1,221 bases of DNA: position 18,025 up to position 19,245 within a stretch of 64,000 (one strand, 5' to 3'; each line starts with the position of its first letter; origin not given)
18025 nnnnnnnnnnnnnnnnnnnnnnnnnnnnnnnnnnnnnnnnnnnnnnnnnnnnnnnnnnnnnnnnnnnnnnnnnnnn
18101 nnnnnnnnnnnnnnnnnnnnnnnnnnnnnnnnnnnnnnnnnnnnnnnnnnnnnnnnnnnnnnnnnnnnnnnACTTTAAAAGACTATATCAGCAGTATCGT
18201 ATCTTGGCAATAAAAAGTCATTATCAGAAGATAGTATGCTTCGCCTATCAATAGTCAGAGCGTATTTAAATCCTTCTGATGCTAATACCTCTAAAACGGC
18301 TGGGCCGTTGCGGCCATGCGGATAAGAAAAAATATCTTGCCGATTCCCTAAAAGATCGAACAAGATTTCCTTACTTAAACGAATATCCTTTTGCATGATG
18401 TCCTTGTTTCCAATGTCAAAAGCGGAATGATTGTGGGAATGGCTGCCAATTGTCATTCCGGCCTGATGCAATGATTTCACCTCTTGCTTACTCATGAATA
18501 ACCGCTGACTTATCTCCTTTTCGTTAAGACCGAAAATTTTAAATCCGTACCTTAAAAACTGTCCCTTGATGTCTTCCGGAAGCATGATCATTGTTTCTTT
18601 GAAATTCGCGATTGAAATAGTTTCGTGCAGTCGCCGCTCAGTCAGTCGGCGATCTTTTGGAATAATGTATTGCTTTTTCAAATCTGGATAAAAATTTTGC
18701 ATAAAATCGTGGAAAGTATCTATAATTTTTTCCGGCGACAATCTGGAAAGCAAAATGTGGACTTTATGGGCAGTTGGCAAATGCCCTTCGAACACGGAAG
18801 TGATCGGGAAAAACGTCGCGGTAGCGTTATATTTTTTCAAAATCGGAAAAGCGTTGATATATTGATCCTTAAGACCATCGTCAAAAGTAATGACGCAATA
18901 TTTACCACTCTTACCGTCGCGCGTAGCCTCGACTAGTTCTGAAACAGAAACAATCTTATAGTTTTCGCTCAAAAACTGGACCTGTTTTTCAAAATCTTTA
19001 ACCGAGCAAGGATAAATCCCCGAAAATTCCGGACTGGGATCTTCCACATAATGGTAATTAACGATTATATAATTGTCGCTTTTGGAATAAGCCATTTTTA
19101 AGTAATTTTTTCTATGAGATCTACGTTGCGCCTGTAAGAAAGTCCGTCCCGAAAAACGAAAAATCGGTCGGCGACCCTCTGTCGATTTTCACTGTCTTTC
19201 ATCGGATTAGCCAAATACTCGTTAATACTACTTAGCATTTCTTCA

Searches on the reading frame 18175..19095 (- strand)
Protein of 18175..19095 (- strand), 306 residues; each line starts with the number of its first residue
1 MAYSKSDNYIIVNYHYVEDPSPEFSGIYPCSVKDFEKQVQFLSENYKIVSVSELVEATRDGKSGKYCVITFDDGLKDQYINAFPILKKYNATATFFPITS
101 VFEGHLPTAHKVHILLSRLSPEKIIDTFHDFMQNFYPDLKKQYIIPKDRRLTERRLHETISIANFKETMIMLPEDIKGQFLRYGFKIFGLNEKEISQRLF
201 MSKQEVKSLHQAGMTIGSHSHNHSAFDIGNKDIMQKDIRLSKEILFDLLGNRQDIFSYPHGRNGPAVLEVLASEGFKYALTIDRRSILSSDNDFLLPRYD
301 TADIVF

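Call 22: search_protein_families(library=pfam, proteins=[window:18175-19095:-], max_evalue=0.001)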
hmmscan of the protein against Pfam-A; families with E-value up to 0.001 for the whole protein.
window:18175-19095:- (306 aa): 1 family
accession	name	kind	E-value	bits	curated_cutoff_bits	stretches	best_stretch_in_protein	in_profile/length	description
PF01522.26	Polysacc_deac_1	-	3.1e-21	76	23.1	2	198-278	47-123/124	Polysaccharide deacetylase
